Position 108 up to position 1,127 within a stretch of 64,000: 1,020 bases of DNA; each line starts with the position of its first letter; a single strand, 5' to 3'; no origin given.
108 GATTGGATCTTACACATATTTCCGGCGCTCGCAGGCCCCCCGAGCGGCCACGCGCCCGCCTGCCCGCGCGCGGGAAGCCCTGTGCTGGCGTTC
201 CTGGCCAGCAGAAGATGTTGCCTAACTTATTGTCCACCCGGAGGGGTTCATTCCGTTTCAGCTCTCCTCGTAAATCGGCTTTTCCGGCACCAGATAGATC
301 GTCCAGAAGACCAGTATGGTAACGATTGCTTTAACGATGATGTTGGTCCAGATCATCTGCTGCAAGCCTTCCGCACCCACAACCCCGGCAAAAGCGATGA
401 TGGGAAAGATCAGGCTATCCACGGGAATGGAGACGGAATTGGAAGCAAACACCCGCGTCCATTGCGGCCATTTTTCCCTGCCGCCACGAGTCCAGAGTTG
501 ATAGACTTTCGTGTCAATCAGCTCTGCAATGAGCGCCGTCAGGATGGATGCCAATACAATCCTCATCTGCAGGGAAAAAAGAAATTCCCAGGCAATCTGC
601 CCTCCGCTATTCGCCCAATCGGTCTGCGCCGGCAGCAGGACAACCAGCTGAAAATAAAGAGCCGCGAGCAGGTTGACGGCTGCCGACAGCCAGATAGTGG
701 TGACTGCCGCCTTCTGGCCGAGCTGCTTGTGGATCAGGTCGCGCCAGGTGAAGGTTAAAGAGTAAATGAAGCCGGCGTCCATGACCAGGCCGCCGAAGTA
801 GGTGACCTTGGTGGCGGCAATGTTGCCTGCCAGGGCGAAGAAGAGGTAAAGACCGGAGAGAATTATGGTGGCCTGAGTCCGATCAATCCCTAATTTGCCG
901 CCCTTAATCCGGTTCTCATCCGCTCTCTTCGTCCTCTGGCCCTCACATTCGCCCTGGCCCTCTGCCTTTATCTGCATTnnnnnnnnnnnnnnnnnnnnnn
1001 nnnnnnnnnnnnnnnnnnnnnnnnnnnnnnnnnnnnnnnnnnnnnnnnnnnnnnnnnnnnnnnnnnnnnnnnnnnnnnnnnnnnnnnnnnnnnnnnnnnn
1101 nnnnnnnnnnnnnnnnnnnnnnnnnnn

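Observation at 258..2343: Bacterial-type tgt translationally coupled to a YhhQ transporter in a methanogen: possible archaeal queuosine salvage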

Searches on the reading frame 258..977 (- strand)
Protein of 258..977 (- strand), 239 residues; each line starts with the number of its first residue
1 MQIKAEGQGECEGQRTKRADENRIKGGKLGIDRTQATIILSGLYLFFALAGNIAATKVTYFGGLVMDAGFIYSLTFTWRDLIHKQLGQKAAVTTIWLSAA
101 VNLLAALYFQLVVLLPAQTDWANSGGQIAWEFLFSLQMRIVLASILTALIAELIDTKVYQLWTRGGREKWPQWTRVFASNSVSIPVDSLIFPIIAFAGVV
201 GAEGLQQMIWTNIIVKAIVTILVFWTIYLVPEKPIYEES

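Call 3: search_protein_families(library=pfam, proteins=[window:258-977:-])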
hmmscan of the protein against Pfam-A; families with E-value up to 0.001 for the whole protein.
window:258-977:- (239 aa): 1 family
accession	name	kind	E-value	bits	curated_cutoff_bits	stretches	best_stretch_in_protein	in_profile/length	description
PF02592.20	Vut_1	-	2.9e-33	115.8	27.2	1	69-230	4-152/152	Putative vitamin uptake transporter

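Call 4: search_protein_families(library=ncbifam, proteins=[window:258-977:-])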
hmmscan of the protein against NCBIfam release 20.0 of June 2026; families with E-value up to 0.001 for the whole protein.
window:258-977:- (239 aa): 1 family
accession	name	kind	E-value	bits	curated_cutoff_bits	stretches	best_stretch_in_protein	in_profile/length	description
TIGR00697.1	TIGR00697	equivalog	1.5e-22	80.4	50.95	1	39-230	5-194/201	queuosine precursor transporter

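Call 60: find_homologous_proteins(query=window:258-977:-)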
Query window:258-977:- (239 aa): 555 proteins with E <= 0.001 among 1658 candidates; the best 120 are listed.
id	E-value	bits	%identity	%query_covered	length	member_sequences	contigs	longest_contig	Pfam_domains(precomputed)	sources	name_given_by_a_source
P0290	1.0e-151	521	100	100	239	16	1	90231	PF02592.21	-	-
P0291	2.6e-149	513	98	100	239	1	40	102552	PF02592.21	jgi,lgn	jgi:hypothetical protein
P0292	4.2e-149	513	98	100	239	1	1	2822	PF02592.21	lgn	-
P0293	4.9e-148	509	97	100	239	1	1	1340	PF02592.21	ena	-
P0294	1.5e-147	508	97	100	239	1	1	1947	PF02592.21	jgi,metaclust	metaclust:\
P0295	2.9e-147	507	97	100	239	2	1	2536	PF02592.21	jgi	jgi:uncharacterized integral membrane protein (TIGR00697 family)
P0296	1.4e-146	504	96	100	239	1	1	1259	PF02592.21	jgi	jgi:uncharacterized integral membrane protein (TIGR00697 family)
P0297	1.9e-146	504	96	100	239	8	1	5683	PF02592.21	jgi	jgi:hypothetical protein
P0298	4.4e-143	493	93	100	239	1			PF02592.21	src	-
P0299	4.8e-142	490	92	100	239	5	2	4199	PF02592.21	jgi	jgi:queuosine precursor transporter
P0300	1.2e-141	488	92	100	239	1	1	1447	PF02592.21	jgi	jgi:uncharacterized integral membrane protein (TIGR00697 family)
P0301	2.4e-141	487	92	100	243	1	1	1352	PF02592.21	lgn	-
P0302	2.8e-141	487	92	100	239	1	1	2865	PF02592.21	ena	-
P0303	1.1e-140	485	92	100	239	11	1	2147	PF02592.21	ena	-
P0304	1.2e-140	485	92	100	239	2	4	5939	PF02592.21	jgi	jgi:uncharacterized integral membrane protein (TIGR00697 family)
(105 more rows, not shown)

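Call 61: find_encoding_contigs(protein=window:258-977:-, flank=10000, max_places=4)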
Protein window:258-977:- (239 aa): no gene with exactly this product is on record in the collection.
